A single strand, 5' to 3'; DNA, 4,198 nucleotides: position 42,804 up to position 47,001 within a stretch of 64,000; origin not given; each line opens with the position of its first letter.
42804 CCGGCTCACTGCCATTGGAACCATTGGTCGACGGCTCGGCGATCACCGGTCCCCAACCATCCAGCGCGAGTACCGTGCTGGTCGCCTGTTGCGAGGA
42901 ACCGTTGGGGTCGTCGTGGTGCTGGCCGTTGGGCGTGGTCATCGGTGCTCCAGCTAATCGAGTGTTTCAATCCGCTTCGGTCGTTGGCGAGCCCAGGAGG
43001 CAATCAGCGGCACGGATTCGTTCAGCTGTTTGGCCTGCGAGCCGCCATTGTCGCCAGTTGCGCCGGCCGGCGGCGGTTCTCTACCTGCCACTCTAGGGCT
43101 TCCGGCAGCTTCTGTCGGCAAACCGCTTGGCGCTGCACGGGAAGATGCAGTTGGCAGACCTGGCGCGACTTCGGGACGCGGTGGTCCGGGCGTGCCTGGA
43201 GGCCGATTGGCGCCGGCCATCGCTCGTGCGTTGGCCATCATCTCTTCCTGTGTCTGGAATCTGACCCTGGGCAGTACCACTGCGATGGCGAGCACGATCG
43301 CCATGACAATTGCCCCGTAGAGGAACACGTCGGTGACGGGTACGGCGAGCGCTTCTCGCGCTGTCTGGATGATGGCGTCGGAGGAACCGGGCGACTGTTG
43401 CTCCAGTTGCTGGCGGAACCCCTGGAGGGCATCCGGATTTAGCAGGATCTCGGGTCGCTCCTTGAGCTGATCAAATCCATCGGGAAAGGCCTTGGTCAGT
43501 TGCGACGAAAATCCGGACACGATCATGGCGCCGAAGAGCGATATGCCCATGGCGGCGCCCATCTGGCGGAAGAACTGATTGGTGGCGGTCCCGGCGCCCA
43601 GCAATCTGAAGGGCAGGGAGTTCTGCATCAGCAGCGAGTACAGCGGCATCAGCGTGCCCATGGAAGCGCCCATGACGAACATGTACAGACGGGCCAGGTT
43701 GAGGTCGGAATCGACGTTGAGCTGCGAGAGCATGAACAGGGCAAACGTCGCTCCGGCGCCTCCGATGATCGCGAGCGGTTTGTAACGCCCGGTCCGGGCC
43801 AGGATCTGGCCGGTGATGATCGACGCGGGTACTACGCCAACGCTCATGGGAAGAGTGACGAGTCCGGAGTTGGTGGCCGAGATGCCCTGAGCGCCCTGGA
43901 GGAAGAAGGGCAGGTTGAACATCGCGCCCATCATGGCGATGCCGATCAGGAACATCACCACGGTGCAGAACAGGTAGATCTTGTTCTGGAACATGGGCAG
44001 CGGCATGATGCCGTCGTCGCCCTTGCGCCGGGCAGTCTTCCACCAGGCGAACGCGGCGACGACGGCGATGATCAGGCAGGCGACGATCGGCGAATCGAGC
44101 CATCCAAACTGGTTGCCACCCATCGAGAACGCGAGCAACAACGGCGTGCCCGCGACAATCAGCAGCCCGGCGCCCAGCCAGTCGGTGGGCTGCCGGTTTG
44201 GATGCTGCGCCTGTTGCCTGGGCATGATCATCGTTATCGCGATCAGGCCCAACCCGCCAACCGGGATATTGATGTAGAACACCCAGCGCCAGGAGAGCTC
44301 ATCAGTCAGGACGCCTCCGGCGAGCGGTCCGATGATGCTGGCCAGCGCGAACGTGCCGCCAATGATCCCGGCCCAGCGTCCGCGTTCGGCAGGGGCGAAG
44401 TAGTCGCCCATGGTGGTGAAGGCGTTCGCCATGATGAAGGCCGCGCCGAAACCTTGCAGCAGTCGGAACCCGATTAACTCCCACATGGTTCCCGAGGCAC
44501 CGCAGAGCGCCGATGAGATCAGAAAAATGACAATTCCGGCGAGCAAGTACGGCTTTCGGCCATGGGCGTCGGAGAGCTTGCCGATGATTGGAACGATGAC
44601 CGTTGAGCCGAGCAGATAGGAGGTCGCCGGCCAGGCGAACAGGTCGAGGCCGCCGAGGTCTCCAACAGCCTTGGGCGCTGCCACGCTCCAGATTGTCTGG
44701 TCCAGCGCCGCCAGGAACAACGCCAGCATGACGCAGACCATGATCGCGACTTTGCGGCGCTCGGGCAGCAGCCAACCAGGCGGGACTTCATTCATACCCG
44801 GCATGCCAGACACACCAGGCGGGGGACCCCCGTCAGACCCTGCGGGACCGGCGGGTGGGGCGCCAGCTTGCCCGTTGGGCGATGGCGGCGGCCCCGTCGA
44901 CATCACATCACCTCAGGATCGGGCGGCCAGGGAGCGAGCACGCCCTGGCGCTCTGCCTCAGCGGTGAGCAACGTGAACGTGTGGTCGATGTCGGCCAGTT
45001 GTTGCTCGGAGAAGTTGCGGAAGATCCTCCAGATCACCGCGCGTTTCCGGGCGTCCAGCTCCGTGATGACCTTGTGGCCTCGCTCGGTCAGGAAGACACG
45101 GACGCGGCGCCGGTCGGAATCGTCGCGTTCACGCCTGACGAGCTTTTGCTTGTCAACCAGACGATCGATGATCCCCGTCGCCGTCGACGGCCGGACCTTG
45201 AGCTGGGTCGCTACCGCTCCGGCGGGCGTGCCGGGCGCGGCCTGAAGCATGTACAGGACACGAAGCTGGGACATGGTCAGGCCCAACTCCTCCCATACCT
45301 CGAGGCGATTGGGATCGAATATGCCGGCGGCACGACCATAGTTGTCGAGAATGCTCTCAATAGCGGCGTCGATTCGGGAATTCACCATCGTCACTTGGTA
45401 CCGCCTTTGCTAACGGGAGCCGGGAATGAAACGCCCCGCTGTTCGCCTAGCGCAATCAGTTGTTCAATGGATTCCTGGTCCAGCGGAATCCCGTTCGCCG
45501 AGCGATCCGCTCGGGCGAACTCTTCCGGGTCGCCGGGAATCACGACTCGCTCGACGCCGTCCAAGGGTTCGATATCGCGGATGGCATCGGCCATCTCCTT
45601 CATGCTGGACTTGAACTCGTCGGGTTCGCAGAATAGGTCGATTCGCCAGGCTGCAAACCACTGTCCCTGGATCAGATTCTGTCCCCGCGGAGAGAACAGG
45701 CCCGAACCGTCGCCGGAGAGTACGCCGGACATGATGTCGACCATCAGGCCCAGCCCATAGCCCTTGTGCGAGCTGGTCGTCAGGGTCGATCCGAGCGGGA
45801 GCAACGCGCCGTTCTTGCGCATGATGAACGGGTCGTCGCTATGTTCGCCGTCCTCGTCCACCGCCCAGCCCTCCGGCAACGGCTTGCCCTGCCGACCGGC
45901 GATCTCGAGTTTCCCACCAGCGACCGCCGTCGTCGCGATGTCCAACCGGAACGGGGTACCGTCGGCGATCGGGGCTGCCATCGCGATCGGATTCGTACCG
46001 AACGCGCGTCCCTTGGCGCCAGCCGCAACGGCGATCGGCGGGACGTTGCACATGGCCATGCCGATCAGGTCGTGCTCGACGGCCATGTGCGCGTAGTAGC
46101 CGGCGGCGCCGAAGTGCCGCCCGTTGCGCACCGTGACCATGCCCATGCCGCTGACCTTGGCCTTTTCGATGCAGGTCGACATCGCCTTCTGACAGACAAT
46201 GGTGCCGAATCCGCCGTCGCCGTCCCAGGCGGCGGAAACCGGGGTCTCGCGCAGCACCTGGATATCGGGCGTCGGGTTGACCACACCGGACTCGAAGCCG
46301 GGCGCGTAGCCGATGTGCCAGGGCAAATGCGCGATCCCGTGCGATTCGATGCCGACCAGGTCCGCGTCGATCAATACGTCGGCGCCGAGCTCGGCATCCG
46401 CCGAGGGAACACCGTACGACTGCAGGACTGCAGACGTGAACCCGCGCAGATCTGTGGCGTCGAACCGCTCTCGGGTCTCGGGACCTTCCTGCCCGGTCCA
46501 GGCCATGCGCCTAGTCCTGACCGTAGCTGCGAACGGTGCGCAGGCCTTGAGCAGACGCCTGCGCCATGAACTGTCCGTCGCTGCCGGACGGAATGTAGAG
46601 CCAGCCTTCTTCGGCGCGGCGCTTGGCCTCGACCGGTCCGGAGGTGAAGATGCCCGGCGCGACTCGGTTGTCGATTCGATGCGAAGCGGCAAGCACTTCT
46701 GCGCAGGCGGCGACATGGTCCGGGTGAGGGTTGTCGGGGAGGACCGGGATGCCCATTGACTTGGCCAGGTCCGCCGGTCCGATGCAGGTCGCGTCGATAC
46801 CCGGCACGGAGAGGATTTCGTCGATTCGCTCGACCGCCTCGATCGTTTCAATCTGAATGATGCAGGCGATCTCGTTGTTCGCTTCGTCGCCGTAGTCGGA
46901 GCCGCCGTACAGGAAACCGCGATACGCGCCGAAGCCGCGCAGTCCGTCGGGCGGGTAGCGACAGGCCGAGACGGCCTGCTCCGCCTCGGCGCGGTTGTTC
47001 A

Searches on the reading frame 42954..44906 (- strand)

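Call 59: search_protein_families(library=pfam, proteins=[window:42954-44906:-], max_evalue=0.0001)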
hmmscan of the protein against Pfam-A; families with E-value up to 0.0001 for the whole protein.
window:42954-44906:- (650 aa): 3 families
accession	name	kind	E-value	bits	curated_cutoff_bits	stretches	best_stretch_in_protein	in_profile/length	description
PF07690.21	MFS_1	-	6.4e-49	167.2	33.4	1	59-454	1-346/347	Major Facilitator Superfamily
PF00083.30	Sugar_tr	-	2.4e-07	30.4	22.3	1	93-226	51-190/452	Sugar (and other) transporter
PF06609.19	TRI12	-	4.5e-07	29.1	23.2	1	72-474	62-481/599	Fungal trichothecene efflux pump (TRI12)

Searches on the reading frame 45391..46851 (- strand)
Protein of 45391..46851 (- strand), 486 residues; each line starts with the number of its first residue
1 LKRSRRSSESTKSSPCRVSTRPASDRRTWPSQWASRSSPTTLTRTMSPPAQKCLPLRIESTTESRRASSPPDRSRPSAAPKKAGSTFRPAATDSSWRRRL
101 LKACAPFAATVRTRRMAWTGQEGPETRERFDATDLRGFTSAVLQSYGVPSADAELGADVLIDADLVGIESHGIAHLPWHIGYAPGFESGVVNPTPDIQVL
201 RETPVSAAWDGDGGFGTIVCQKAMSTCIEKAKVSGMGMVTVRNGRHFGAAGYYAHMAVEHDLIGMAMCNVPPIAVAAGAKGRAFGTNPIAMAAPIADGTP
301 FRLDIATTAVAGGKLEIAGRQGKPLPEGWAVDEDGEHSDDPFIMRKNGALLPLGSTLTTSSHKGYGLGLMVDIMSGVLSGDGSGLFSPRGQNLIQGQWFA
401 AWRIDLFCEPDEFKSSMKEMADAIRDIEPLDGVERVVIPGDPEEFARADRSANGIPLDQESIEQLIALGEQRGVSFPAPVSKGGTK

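Call 59: search_protein_families(library=pfam, proteins=[window:45391-46851:-], max_evalue=0.0001)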
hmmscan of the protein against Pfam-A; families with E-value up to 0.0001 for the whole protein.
window:45391-46851:- (486 aa): 1 family
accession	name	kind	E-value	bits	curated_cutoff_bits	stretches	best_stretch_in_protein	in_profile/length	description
PF02615.19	Ldh_2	-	1e-111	373.7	38.8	1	131-465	2-332/333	Malate/L-lactate dehydrogenase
